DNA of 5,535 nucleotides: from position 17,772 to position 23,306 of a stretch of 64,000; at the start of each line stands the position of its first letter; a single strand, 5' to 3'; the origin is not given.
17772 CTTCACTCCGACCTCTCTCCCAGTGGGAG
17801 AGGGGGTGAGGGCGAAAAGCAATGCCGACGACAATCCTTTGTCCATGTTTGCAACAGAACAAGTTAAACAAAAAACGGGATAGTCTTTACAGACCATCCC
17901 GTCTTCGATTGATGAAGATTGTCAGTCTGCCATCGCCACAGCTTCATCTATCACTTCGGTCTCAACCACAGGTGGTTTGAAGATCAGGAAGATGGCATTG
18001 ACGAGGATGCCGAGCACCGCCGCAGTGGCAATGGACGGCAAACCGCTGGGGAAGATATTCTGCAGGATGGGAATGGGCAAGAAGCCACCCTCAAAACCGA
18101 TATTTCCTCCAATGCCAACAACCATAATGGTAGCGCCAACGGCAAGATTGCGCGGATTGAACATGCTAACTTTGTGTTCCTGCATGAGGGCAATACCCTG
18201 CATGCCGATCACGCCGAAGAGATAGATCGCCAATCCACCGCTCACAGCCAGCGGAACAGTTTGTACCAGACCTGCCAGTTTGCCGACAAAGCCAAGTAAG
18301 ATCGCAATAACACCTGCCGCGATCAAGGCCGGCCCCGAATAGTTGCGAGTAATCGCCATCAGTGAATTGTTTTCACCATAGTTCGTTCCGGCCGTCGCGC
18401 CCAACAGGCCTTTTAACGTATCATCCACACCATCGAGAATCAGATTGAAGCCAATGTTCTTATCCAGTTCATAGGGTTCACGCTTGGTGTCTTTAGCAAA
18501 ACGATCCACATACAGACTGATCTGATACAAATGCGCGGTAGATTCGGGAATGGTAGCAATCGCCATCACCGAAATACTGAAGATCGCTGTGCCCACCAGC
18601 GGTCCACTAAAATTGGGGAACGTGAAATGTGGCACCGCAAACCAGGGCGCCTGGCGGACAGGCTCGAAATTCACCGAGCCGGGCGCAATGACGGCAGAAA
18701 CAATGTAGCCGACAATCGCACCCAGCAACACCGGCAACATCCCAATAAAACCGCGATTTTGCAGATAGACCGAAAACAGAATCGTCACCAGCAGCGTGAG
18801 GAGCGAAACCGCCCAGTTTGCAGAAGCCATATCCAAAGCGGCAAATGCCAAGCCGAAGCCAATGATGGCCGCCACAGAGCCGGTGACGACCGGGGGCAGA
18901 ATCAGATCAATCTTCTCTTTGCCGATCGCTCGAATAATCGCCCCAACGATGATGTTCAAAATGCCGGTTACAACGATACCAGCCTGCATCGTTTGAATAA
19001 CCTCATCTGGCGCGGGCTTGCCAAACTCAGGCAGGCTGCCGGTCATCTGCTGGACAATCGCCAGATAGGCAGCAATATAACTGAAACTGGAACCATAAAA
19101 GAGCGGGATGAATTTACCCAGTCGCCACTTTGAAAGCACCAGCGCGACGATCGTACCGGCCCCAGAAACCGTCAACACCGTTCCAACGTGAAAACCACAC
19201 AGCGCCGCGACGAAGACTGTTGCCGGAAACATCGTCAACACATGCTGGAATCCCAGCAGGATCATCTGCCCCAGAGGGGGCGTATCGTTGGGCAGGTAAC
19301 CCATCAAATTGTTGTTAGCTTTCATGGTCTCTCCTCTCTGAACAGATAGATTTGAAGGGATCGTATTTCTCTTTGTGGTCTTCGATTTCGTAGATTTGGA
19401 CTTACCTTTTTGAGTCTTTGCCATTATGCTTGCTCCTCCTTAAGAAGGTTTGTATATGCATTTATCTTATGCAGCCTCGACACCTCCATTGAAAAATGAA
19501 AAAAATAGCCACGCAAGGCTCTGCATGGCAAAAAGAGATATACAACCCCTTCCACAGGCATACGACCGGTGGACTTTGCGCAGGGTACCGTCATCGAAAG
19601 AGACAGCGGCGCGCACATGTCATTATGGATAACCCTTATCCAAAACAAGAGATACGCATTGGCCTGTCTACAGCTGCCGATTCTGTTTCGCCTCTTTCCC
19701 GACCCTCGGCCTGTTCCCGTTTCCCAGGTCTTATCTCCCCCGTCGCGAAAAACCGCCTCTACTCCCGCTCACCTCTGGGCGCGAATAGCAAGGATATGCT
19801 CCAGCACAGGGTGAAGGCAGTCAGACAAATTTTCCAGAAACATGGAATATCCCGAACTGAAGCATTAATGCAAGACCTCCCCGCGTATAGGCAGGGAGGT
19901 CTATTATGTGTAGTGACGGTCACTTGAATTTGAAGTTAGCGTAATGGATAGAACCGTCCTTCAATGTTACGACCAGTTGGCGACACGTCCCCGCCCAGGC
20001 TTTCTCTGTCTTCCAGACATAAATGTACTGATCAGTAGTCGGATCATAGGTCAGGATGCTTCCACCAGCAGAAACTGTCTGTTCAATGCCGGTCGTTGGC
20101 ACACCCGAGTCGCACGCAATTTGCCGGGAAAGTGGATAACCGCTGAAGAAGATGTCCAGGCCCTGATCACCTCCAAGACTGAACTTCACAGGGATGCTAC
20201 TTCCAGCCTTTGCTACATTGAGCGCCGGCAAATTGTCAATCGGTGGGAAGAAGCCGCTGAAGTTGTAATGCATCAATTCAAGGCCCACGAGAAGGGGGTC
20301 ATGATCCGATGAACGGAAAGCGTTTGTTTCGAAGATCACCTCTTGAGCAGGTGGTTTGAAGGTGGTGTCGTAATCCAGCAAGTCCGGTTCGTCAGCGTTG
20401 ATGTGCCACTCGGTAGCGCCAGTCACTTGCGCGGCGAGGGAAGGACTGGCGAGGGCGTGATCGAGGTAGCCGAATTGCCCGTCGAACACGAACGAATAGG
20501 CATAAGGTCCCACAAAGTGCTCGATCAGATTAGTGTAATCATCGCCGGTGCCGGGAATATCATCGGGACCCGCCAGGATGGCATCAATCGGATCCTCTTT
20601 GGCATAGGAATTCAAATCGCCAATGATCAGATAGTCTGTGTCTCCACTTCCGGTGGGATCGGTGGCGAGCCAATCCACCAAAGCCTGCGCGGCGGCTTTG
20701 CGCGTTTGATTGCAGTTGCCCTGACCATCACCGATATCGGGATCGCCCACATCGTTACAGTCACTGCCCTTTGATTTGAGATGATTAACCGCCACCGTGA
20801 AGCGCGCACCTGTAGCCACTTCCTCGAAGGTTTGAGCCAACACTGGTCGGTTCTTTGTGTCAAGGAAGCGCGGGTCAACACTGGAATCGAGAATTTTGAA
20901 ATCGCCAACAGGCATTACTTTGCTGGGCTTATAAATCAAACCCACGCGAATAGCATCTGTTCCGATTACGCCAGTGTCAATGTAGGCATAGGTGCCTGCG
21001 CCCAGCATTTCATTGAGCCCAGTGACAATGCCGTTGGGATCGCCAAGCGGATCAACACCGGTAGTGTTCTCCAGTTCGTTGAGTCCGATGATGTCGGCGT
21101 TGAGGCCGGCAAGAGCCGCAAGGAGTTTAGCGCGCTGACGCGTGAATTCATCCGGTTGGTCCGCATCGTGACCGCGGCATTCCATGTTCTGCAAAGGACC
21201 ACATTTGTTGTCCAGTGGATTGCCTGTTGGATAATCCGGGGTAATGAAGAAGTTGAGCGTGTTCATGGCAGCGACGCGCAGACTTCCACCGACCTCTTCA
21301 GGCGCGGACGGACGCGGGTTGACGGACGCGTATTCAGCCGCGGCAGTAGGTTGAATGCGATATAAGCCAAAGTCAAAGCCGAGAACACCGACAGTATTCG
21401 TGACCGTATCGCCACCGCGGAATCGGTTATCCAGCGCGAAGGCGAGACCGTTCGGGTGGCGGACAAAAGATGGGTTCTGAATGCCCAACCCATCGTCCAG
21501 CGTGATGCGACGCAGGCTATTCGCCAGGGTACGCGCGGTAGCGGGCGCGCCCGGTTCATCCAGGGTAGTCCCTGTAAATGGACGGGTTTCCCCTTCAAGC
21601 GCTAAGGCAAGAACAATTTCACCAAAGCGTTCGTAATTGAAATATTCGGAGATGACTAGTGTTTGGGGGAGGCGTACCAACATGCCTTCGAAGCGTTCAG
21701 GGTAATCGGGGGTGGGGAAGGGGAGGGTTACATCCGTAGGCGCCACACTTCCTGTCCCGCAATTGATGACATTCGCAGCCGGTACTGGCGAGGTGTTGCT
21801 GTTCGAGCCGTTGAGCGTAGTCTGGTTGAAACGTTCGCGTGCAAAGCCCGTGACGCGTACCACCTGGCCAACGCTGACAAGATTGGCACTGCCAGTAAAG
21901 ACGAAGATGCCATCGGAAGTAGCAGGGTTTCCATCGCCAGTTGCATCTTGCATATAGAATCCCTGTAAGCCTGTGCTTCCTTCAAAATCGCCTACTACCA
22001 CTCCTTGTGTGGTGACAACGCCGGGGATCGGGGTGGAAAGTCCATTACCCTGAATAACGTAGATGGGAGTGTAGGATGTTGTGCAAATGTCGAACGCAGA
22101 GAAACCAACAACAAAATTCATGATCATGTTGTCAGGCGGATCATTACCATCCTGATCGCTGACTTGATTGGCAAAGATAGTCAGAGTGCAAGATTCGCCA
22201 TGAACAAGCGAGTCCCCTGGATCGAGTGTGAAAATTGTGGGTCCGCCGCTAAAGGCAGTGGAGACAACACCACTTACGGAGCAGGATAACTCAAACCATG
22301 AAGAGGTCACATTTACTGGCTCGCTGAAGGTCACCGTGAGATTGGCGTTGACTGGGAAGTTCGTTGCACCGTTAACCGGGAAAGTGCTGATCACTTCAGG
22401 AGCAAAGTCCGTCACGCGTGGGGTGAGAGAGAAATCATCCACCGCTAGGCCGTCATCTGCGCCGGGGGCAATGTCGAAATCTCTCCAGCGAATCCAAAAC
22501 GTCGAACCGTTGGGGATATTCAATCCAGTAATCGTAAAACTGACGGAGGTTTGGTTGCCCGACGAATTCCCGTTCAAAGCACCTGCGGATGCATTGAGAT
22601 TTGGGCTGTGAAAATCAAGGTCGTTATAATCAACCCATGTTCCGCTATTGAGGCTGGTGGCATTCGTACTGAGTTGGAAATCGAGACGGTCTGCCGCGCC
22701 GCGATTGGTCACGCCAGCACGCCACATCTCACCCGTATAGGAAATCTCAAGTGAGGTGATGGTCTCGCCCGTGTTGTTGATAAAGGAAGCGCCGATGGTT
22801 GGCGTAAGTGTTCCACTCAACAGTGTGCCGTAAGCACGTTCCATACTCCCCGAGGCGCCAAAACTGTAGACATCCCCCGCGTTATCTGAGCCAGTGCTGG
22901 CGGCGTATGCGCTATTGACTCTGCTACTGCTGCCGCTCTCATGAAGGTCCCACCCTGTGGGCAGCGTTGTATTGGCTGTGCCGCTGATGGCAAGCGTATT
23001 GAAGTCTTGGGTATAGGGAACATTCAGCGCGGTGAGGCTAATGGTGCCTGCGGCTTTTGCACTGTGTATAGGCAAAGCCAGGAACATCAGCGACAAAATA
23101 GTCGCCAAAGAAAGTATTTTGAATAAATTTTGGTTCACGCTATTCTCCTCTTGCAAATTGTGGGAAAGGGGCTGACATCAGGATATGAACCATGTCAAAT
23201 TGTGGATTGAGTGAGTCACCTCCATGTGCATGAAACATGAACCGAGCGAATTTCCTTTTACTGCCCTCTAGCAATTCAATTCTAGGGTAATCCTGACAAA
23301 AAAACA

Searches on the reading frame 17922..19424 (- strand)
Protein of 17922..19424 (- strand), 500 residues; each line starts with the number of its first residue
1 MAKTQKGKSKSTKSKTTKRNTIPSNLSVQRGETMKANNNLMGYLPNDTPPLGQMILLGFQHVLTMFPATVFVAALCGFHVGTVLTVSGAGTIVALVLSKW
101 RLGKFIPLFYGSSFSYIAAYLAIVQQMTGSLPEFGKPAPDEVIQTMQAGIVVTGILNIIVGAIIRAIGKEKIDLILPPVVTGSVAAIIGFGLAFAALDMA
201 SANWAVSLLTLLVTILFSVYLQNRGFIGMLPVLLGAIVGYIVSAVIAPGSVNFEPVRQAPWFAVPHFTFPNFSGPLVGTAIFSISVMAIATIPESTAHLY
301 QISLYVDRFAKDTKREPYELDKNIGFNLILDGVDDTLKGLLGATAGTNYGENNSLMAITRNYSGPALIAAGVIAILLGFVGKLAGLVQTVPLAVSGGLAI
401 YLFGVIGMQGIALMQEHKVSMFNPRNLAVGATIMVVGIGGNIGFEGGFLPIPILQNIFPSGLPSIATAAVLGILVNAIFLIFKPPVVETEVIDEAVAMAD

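Call 32: search_protein_families(library=pfam, proteins=[window:17922-19424:-], max_evalue=0.001)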
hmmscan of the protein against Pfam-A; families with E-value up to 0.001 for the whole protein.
window:17922-19424:- (500 aa): 1 family
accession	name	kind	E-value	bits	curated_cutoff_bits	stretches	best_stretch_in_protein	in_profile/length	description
PF00860.26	Xan_ur_permease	-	8.3e-58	196.4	27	1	52-444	1-387/389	Permease family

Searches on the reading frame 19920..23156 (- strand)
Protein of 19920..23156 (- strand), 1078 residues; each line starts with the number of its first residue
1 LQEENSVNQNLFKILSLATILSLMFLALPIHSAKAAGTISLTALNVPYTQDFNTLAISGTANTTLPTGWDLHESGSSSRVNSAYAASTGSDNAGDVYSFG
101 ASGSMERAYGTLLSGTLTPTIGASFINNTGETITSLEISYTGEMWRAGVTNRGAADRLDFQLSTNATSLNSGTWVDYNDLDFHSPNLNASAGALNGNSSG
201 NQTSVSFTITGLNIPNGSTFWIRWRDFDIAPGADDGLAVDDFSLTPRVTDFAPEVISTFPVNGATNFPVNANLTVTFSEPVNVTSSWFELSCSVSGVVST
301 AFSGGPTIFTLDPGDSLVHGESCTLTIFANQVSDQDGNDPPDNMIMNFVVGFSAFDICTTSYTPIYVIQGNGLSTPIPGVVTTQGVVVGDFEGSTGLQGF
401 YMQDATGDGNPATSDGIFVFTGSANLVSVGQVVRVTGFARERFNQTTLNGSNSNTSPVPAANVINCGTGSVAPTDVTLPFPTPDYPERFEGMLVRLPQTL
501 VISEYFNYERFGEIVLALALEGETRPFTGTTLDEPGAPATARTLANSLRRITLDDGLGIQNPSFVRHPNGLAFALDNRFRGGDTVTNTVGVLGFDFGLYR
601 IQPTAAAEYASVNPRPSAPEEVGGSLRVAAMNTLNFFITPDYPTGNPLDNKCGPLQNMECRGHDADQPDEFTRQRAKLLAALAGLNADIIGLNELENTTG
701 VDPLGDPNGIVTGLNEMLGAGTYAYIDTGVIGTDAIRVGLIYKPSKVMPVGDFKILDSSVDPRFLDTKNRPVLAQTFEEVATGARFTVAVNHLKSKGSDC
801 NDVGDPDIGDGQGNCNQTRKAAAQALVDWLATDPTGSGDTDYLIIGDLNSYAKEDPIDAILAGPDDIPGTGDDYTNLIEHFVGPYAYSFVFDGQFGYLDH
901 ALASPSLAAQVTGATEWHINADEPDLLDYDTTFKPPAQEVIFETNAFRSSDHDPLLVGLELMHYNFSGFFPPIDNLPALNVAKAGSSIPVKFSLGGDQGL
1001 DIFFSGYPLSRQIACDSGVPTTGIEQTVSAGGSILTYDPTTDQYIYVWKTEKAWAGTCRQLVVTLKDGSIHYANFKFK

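Call 32: search_protein_families(library=pfam, proteins=[window:19920-23156:-], max_evalue=0.001)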
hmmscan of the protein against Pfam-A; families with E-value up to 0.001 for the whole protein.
window:19920-23156:- (1078 aa): 2 families
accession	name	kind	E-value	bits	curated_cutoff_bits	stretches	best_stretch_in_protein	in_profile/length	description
PF13205.12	Big_5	-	3.6e-15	57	23.6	1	252-339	4-94/105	Bacterial Ig-like domain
PF03372.29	Exo_endo_phos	-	5e-08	33.4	24.5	1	667-952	11-225/225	Endonuclease/Exonuclease/phosphatase family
